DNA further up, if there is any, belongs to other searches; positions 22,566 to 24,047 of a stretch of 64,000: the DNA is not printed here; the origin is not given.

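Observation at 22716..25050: PHP phosphoesterase fused to a GT4 glycosyltransferase: candidate one-polypeptide phosphate-sparing remodelling enzyme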

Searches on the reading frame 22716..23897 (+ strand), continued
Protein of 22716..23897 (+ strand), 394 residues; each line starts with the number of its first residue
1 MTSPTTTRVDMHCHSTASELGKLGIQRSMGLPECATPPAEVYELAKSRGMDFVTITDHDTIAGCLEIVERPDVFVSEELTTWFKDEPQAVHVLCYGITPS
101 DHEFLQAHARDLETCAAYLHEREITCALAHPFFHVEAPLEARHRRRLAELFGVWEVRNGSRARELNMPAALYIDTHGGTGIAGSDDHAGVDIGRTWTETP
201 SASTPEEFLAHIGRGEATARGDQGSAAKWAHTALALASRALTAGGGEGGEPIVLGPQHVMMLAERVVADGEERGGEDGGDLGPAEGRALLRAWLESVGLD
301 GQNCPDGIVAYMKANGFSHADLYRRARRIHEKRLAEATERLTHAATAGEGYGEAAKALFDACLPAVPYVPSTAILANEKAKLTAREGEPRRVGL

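Call 42: find_encoding_contigs(protein=P0248, flank=8000, max_places=1)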
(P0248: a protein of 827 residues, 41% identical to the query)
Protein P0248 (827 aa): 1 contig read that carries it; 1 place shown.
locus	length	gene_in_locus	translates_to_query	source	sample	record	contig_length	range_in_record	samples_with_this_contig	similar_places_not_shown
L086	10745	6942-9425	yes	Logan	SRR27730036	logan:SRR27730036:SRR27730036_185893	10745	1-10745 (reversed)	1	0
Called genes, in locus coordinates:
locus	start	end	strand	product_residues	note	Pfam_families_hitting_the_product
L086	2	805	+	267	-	?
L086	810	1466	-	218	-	PF01381:HTH_3, PF13560:HTH_31, PF00717:Peptidase_S24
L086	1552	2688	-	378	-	PF13692:Glyco_trans_1_4, PF13524:Glyco_trans_1_2, PF00534:Glycos_transf_1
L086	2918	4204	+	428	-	-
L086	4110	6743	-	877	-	PF08335:GlnD_UR_UTase, PF27444:GlnD_3rd, PF01966:HD, PF01842:ACT (faint), PF24931:ACT_ACR9_3rd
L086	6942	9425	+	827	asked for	PF13439:Glyco_transf_4, PF13579:Glyco_trans_4_4, PF00534:Glycos_transf_1, PF13692:Glyco_trans_1_4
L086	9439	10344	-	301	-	PF03773:ArsP_1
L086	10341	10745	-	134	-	?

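Call 43: find_encoding_contigs(protein=P0241, flank=8000, max_places=2)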
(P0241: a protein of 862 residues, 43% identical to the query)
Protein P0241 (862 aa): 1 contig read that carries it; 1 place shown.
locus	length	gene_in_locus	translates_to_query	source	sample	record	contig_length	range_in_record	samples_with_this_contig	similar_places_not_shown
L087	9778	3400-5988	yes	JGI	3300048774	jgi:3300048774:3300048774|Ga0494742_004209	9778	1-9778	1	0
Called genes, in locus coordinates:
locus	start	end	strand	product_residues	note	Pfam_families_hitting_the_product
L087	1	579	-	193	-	?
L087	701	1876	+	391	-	PF10509:GalKase_gal_bdg, PF00288:GHMP_kinases_N, PF08544:GHMP_kinases_C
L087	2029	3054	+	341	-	PF02885:Glycos_trans_3N, PF00591:Glycos_transf_3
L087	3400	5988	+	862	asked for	PF13263:PHP_C (weak), PF13439:Glyco_transf_4, PF13579:Glyco_trans_4_4, PF13524:Glyco_trans_1_2 (faint), PF20706:GT4-conflict, PF00534:Glycos_transf_1, PF13692:Glyco_trans_1_4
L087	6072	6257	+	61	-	-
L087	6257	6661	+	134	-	PF01850:PIN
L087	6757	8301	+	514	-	PF25145:NfeD1b_N, PF01972:SDH_protease (weak), PF24961:NfeD_membrane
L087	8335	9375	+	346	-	PF12127:FloA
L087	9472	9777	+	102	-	?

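Call 44: find_encoding_contigs(protein=P0272, flank=8000, max_places=2)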
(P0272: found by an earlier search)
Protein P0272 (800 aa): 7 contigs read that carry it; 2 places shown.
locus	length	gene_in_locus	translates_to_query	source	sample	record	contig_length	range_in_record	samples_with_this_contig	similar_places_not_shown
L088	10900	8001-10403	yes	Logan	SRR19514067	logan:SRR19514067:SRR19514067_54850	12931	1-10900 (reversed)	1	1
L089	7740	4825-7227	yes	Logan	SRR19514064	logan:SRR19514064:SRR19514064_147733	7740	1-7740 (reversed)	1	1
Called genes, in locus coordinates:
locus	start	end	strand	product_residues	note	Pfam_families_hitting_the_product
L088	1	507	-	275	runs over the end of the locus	PF03437:BtpA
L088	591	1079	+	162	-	-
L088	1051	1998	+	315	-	PF01171:ATP_bind_3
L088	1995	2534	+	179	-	PF00156:Pribosyltran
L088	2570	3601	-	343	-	PF13404:HTH_AsnC-type, PF22451:NirdL-like_HTH, PF17805:AsnC_trans_reg2, PF22451:NirdL-like_HTH, PF17805:AsnC_trans_reg2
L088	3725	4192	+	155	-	PF00034:Cytochrom_C (weak), PF13442:Cytochrome_CBB3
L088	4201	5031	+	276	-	PF00702:Hydrolase (weak), PF05116:S6PP (faint), PF08282:Hydrolase_3, PF12710:HAD (faint), PF13344:Hydrolase_6 (faint)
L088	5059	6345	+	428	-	PF02403:Seryl_tRNA_N, PF00587:tRNA-synt_2b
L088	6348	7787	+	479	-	PF00324:AA_permease, PF13520:AA_permease_2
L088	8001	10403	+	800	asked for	PF13439:Glyco_transf_4, PF13579:Glyco_trans_4_4, PF20706:GT4-conflict, PF00534:Glycos_transf_1, PF13524:Glyco_trans_1_2 (weak), PF13692:Glyco_trans_1_4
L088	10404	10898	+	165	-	?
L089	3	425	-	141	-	?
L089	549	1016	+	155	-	PF00034:Cytochrom_C (weak), PF13442:Cytochrome_CBB3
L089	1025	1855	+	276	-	PF00702:Hydrolase (weak), PF05116:S6PP (faint), PF08282:Hydrolase_3, PF12710:HAD (faint), PF13344:Hydrolase_6 (faint)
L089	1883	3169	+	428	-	PF02403:Seryl_tRNA_N, PF00587:tRNA-synt_2b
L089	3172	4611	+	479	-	PF00324:AA_permease, PF13520:AA_permease_2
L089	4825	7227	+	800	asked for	PF13439:Glyco_transf_4, PF13579:Glyco_trans_4_4, PF20706:GT4-conflict, PF00534:Glycos_transf_1, PF13524:Glyco_trans_1_2 (weak), PF13692:Glyco_trans_1_4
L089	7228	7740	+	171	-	?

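Call 45: find_encoding_contigs(protein=P0257, flank=8000, max_places=2)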
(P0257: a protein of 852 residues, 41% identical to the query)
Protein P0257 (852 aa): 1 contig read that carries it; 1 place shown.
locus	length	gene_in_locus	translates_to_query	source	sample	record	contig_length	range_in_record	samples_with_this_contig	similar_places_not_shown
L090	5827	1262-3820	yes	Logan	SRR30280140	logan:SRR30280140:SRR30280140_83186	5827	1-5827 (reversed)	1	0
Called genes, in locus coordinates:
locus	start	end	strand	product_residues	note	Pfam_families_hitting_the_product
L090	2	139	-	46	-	?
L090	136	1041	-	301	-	PF00561:Abhydrolase_1, PF12146:Hydrolase_4, PF12697:Abhydrolase_6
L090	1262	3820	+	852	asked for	PF13263:PHP_C (weak), PF13439:Glyco_transf_4, PF13579:Glyco_trans_4_4, PF20706:GT4-conflict, PF00534:Glycos_transf_1, PF13692:Glyco_trans_1_4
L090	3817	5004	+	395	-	PF06925:MGDG_synth, PF00534:Glycos_transf_1 (weak), PF04101:Glyco_tran_28_C (weak)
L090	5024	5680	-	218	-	PF02589:LUD_dom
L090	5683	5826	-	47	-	?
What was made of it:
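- An overlapping MGDG-synthase-like gene plus an alpha/beta hydrolase (L090, call 45).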

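Call 46: find_encoding_contigs(protein=P0256, flank=8000, max_places=2)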
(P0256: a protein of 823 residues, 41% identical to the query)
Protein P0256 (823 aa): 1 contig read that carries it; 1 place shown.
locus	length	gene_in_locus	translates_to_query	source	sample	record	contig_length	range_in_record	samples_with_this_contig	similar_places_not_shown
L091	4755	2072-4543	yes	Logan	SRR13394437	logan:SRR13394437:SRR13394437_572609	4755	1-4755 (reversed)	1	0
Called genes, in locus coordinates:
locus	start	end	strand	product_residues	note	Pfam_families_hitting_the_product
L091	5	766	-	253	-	PF10096:DUF2334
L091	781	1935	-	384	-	PF13439:Glyco_transf_4, PF20706:GT4-conflict (weak), PF00534:Glycos_transf_1, PF13692:Glyco_trans_1_4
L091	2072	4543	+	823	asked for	PF13439:Glyco_transf_4, PF20706:GT4-conflict, PF00534:Glycos_transf_1, PF13692:Glyco_trans_1_4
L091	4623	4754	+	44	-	?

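Call 58: search_protein_families(library=pfam, proteins=[L085:7216-8103:+], max_evalue=0.001)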
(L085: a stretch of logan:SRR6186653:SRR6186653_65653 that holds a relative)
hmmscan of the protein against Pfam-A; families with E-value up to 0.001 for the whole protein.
L085:7216-8103:+ (295 aa): 0 families

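Call 60: predict_structure(alignment_id=A4)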
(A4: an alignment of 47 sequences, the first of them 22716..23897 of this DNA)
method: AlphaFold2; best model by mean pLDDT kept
length: 394 residues; sequences in the alignment: 47
mean_pLDDT: 90.7   pTM: 0.89
mean pLDDT of the five models: 90.7, 90.4, 89.6, 89.1, 87.8
residues with pLDDT >= 90: 288; 70-90: 75; 50-70: 27; < 50: 4
segments of 3 or more residues with pLDDT < 50: none
pLDDT, mean of each block of 10 residues (from residue 1): 81 93 77 95 98 98 98 98 97 98 99 98 98 88 94 97 94 93 97 98 98 98 95 94 69 84 74 57 86 93 89 94 97 97 96 93 92 87 70 48
secondary structure, 60 per line:
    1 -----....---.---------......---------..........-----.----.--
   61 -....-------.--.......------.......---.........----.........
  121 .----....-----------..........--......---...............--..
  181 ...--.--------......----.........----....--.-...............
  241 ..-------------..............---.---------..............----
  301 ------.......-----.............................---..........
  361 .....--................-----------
elements in order: E6-9 H24-28 H38-47 H62-65 E76-82 E89-95 H99-107 H112-121 E126-129 H141-150 E153-158 H163-176 E179-183 E195-200 H205-213 E218-221 H226-242 H256-269 H283-296 H307-313 H319-347 H351-365 H368-383
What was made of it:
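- On PHP superfamily (Pfam clan PHP: PF02811, PF13263): The AF2 model of the window's own N-terminal 394 aa has pLDDT 90.7 (call 60).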

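Call 62: fold_search(model_id=the predicted structure, library=pdb)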
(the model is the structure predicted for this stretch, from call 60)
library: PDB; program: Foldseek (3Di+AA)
matches with E <= 10: 199; with E <= 0.001: 15
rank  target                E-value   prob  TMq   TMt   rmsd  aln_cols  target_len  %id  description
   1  7ug9                  3.3e-08  1.00  0.36  0.65   3.0       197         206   22  Crystal structure of RNase AM PHP domain (released 2022-08-31)
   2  2anu_C                3.4e-07  1.00  0.39  0.66   4.4       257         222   15  Crystal structure of Predicted metal-dependent phosphoesterase (PHP family) (tm0559) from THERMOTOGA MARITIMA at 2.40  (released 2005-10-18)
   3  2anu_A                1.4e-06  1.00  0.40  0.67   4.2       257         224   15  Crystal structure of Predicted metal-dependent phosphoesterase (PHP family) (tm0559) from THERMOTOGA MARITIMA at 2.40  (released 2005-10-18)
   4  9etk                  1.9e-06  1.00  0.33  0.45   9.0       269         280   16  Crystal structure of Vibrio cholerae RNase AM (released 2024-09-11)
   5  7rty_A                1.9e-06  1.00  0.38  0.58   4.7       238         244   17  Crystal Structure of PsfC from Pseudomonas syringae PB-5123 (released 2021-09-15)
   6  2anu_F                2.3e-06  1.00  0.40  0.66   4.4       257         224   15  Crystal structure of Predicted metal-dependent phosphoesterase (PHP family) (tm0559) from THERMOTOGA MARITIMA at 2.40  (released 2005-10-18)
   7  2anu_E                2.3e-06  1.00  0.40  0.66   4.4       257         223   15  Crystal structure of Predicted metal-dependent phosphoesterase (PHP family) (tm0559) from THERMOTOGA MARITIMA at 2.40  (released 2005-10-18)
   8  2anu_B                3.2e-06  1.00  0.39  0.66   4.5       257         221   14  Crystal structure of Predicted metal-dependent phosphoesterase (PHP family) (tm0559) from THERMOTOGA MARITIMA at 2.40  (released 2005-10-18)
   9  2anu_D                4.8e-06  1.00  0.38  0.65   4.9       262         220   14  Crystal structure of Predicted metal-dependent phosphoesterase (PHP family) (tm0559) from THERMOTOGA MARITIMA at 2.40  (released 2005-10-18)
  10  3e38_B                5.0e-06  1.00  0.41  0.47   4.1       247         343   14  CRYSTAL STRUCTURE OF A TWO-DOMAIN PROTEIN CONTAINING PREDICTED PHP-LIKE METAL-DEPENDENT PHOSPHOESTERASE (BVU_3505) FRO (released 2008-10-07)
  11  3o0f                  1.1e-05  1.00  0.35  0.47   9.9       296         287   15  Crystal structure of a putative metal-dependent phosphoesterase (BAD_1165) from bifidobacterium adolescentis atcc 15703  (released 2010-08-25)
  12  3e0f                  2.5e-05  1.00  0.35  0.47   9.9       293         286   15  Crystal structure of a putative metal-dependent phosphoesterase (bad_1165) from bifidobacterium adolescentis atcc 15703  (released 2008-09-02)
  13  2yb1                  5.9e-05  1.00  0.34  0.45  11.7       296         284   17  Structure of an amidohydrolase from Chromobacterium violaceum (EFI target EFI-500202) with bound Mn, AMP and phosphate. (released 2011-03-16)
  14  4iqj_A                5.3e-04  1.00  0.35  0.13  23.3       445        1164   13  Structure of PolIIIalpha-Tauc-DNA complex suggests an atomic model of the replisome (released 2013-03-13)
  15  4iqj_B                7.8e-04  0.99  0.32  0.12  23.0       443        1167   14  Structure of PolIIIalpha-Tauc-DNA complex suggests an atomic model of the replisome (released 2013-03-13)
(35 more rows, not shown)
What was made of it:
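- On PHP superfamily (Pfam clan PHP: PF02811, PF13263): Foldseek matches include the RNase AM PHP domain at E 3e-8 (TMt 0.65), TM0559, BVU_3505, BAD_1165, Cv1693 and the Pol III alpha PHP domain (call 62).
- Closest known: COG0613 / TrpH-type PHP phosphoesterases. Same: Same fold (Foldseek E 3e-8 to 6e-5, call 62).
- The nearest solved relatives act on RNA or nucleotides (RNase AM, the pAp phosphatase Cv1693) (call 62).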
